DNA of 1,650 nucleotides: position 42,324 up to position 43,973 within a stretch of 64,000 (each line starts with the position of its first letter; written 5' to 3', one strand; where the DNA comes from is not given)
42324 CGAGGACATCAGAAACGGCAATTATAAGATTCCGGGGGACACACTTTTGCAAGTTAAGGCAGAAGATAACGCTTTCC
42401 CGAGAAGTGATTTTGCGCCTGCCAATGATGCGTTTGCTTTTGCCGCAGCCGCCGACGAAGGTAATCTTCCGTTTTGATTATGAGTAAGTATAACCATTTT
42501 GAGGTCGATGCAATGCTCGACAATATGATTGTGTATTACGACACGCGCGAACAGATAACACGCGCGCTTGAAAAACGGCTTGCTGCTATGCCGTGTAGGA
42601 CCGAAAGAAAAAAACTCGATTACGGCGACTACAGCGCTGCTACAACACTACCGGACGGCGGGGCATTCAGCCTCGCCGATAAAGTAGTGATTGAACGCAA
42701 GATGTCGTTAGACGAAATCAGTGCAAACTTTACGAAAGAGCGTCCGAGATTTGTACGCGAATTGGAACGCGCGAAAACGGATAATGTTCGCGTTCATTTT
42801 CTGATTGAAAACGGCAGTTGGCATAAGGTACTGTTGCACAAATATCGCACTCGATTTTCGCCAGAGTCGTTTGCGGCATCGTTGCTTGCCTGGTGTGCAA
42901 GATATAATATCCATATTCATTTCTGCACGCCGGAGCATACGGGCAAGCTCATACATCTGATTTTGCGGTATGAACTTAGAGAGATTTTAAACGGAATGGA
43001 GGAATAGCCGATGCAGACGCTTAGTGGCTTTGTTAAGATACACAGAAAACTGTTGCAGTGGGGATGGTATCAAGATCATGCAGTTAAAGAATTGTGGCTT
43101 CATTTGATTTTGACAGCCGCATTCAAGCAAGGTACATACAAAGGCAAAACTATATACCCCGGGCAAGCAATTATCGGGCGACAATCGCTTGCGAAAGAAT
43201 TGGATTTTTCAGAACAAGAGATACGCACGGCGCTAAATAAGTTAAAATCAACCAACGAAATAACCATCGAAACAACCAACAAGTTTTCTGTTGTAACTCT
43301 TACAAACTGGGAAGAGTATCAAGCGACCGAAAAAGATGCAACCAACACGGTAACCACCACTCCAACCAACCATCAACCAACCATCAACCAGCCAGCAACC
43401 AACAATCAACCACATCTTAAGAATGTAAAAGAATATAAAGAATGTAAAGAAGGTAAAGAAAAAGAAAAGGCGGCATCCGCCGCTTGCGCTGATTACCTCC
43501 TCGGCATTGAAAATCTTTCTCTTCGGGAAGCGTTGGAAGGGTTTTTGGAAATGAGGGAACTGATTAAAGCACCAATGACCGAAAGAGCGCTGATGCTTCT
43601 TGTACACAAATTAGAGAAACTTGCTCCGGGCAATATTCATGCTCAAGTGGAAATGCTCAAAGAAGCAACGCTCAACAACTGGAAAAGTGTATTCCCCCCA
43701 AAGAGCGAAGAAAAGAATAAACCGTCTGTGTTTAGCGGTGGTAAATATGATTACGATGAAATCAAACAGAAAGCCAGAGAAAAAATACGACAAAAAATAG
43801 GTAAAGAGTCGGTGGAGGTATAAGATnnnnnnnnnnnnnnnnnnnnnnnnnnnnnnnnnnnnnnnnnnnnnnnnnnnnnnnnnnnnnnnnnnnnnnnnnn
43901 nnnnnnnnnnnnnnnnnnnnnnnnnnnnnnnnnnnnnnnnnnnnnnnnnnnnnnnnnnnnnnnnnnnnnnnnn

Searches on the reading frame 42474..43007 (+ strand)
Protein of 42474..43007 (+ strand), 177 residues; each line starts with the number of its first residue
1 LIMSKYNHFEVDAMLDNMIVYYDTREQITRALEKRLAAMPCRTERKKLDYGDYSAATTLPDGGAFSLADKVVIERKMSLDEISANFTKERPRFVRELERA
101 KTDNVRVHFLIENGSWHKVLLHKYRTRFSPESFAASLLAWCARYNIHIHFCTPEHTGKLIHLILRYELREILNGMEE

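Call 20: search_protein_families(library=pfam, proteins=[window:42474-43007:+], max_evalue=0.001)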
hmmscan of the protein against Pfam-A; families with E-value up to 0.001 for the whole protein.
window:42474-43007:+ (177 aa): 1 family
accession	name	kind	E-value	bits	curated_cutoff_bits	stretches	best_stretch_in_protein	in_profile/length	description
PF02732.21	ERCC4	-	2.3e-12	47.4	24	1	23-161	2-138/140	ERCC4 domain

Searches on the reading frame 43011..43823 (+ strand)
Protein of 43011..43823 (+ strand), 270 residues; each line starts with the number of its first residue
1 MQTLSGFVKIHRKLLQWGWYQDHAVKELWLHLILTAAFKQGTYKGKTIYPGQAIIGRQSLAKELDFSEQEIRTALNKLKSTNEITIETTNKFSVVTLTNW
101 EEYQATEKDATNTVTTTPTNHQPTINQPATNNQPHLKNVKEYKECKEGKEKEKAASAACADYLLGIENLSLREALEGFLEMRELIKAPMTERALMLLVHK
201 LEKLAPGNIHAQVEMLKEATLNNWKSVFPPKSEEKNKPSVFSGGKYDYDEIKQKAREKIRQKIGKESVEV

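Call 20: search_protein_families(library=pfam, proteins=[window:43011-43823:+], max_evalue=0.001)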
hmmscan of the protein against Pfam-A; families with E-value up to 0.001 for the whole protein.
window:43011-43823:+ (270 aa): 1 family
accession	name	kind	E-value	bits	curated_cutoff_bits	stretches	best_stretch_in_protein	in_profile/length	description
PF21715.3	CggR_N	-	0.00019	21.5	30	1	54-88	17-51/71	CggR N-terminal DNA binding domain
